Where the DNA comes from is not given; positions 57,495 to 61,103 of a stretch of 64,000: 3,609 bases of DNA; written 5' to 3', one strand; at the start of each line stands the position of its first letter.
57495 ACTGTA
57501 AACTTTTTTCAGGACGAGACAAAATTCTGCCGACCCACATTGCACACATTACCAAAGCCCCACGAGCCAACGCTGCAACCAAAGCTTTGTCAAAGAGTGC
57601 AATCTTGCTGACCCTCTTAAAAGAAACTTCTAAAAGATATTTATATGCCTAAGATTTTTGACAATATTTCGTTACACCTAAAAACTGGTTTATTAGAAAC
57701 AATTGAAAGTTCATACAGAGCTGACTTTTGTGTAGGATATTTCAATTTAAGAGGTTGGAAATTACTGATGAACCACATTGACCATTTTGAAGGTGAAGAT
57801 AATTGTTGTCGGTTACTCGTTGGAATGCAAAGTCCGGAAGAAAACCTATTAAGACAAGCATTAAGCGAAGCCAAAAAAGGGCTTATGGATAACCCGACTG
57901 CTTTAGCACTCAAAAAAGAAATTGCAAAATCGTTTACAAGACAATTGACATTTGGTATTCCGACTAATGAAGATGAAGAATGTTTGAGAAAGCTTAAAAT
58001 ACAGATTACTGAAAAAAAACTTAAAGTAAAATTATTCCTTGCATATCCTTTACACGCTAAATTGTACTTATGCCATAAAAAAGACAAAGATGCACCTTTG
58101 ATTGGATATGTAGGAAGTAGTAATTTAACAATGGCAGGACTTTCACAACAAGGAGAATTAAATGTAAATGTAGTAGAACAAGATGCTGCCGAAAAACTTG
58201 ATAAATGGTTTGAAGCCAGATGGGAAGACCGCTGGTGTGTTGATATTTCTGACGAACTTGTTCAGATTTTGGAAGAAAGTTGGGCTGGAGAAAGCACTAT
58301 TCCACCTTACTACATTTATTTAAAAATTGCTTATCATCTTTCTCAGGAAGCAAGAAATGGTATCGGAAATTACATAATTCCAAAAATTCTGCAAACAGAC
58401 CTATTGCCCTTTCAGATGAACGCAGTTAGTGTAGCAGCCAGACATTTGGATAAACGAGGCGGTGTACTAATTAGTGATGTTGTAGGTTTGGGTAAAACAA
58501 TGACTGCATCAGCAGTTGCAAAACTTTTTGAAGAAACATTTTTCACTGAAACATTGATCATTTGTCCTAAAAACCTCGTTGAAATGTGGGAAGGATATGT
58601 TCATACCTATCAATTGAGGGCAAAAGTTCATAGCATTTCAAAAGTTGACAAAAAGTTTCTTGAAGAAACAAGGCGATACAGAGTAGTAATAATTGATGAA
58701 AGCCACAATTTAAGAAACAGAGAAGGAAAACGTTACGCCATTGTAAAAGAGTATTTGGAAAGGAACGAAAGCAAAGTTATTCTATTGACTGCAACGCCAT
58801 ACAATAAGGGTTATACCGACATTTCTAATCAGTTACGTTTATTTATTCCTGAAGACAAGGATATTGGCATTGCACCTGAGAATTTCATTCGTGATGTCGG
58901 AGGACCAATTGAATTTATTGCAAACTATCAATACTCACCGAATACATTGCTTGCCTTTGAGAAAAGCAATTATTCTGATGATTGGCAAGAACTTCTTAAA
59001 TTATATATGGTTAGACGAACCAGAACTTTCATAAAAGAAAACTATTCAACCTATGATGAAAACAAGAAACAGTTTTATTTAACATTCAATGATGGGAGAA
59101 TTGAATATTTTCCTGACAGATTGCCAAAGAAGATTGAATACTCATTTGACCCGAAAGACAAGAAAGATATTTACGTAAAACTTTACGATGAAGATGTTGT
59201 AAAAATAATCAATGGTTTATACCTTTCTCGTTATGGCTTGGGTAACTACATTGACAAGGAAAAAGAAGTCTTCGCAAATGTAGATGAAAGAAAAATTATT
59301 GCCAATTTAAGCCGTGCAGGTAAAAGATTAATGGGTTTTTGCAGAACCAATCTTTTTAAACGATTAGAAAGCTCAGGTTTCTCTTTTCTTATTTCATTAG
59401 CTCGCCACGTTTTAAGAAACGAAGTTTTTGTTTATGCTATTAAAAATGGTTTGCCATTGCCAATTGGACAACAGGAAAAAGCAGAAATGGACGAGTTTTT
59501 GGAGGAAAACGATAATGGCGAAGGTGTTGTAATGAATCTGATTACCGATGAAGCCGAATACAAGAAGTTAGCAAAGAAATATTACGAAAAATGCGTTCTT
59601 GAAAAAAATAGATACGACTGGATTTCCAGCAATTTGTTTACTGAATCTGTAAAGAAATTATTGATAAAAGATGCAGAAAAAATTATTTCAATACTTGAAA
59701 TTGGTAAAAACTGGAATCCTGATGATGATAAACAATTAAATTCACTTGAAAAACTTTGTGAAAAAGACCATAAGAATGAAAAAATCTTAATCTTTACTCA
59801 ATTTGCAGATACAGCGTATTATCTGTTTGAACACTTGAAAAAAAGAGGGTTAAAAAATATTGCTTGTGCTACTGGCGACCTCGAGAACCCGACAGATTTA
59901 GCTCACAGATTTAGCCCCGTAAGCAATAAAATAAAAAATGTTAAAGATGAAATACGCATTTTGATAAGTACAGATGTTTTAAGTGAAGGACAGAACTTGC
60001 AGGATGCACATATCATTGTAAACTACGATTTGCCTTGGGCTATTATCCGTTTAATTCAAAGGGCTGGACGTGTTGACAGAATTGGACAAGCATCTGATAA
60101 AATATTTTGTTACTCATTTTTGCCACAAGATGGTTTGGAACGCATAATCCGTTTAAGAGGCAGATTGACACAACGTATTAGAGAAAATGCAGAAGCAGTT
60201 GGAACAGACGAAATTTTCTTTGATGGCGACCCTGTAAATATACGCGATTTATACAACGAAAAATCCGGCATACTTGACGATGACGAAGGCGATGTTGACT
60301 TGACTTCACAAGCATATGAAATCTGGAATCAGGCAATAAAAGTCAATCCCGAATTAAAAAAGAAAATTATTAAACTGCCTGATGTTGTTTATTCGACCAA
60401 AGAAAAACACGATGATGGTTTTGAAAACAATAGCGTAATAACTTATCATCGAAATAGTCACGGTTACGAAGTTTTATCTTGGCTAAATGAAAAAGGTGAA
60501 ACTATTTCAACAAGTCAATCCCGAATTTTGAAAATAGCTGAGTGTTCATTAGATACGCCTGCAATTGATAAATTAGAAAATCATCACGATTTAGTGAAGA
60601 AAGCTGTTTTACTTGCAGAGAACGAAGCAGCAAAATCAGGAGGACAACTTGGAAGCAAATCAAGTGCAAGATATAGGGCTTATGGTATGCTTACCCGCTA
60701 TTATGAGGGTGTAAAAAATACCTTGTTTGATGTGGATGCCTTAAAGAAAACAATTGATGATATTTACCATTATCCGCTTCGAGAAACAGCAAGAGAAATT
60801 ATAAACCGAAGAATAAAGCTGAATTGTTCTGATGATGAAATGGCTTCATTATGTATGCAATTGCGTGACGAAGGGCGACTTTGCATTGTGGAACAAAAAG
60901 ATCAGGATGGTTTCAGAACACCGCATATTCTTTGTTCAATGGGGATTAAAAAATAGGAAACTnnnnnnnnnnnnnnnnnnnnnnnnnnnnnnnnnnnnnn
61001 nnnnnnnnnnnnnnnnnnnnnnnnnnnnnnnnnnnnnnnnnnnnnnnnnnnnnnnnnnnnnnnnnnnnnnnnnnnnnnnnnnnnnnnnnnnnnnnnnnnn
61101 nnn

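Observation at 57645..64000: HKD-nuclease/SNF2-helicase fusion tightly coupled to a large PglX/Eco57I-like adenine methyltransferase: candidate atypical defence system, cut off by the window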

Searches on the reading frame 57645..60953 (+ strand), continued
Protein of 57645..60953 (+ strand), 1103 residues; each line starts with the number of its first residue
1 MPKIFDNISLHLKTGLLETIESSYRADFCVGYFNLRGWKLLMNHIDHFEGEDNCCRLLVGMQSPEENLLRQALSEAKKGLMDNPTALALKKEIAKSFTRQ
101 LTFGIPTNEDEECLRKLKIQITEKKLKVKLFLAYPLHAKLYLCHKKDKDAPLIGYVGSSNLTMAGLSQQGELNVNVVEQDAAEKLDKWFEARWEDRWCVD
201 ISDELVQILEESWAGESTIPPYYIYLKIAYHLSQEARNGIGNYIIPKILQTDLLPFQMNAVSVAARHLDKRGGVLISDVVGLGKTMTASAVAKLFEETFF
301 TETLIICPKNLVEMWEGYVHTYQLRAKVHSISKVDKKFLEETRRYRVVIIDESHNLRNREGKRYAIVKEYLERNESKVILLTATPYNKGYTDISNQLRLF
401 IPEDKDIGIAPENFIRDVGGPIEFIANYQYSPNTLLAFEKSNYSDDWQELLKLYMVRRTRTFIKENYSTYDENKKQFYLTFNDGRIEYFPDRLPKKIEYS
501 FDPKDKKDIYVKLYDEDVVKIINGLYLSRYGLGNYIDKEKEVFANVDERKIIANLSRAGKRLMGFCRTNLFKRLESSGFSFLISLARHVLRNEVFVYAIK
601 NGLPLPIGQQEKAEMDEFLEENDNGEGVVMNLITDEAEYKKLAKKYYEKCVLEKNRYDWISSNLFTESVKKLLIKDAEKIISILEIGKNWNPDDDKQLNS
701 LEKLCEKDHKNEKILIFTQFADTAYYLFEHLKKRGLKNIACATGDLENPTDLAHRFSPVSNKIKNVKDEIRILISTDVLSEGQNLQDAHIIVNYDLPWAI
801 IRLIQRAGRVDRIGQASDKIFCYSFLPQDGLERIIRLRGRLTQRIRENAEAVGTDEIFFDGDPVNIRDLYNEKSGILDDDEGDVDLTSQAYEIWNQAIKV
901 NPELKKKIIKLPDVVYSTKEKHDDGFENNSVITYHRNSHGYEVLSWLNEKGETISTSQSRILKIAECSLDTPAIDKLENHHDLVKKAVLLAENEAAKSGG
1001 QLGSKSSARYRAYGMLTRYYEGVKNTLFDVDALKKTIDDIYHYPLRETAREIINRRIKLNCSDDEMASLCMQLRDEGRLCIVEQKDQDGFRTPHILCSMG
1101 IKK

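Call 98: get_annotated_region(hit=H34, flank=9000)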
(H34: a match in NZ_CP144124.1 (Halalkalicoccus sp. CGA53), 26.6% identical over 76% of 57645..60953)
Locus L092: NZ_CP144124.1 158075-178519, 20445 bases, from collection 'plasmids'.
description: Halalkalicoccus sp. CGA53 plasmid unnamed1, complete sequence
organism: Halalkalicoccus sp. CGA53 (NCBI taxid 3117733)
taxonomy: Archaea; Euryarchaeota; Halobacteria; Halobacteriales; Halococcaceae; Halalkalicoccus; Halalkalicoccus sp. CGA53
host: -; source: cell culture,sediment; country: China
typing (MOB-suite, as given by PLSDB): non-mobilizable
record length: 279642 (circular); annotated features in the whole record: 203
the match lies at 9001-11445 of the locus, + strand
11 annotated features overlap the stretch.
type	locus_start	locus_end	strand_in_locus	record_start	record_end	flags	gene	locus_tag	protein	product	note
CDS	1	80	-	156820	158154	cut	-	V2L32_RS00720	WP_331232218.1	hypothetical protein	-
CDS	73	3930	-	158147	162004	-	-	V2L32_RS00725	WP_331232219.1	DUF3578 domain-containing protein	-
CDS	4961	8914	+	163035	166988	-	-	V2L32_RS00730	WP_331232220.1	hypothetical protein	-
CDS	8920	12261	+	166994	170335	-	-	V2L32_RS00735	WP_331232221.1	helicase-related protein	-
CDS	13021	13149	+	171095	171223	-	-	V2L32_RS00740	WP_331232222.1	hypothetical protein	-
CDS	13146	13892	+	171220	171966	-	-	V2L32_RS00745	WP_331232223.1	hypothetical protein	-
CDS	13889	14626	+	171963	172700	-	-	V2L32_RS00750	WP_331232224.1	hypothetical protein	-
CDS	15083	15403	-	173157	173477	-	-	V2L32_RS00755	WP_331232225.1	hypothetical protein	-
CDS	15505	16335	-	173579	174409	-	-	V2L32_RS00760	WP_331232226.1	hypothetical protein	-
CDS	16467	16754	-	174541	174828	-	-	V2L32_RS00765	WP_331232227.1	hypothetical protein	-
CDS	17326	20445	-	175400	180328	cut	-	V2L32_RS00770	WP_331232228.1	DUF3883 domain-containing protein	-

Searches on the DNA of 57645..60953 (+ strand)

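Call 63: search_rna_families(sources=[L001], threshold=evalue, max_evalue=1)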
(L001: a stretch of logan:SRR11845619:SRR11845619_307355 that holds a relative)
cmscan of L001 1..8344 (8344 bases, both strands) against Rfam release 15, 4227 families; matches with E-value up to 1: 0.
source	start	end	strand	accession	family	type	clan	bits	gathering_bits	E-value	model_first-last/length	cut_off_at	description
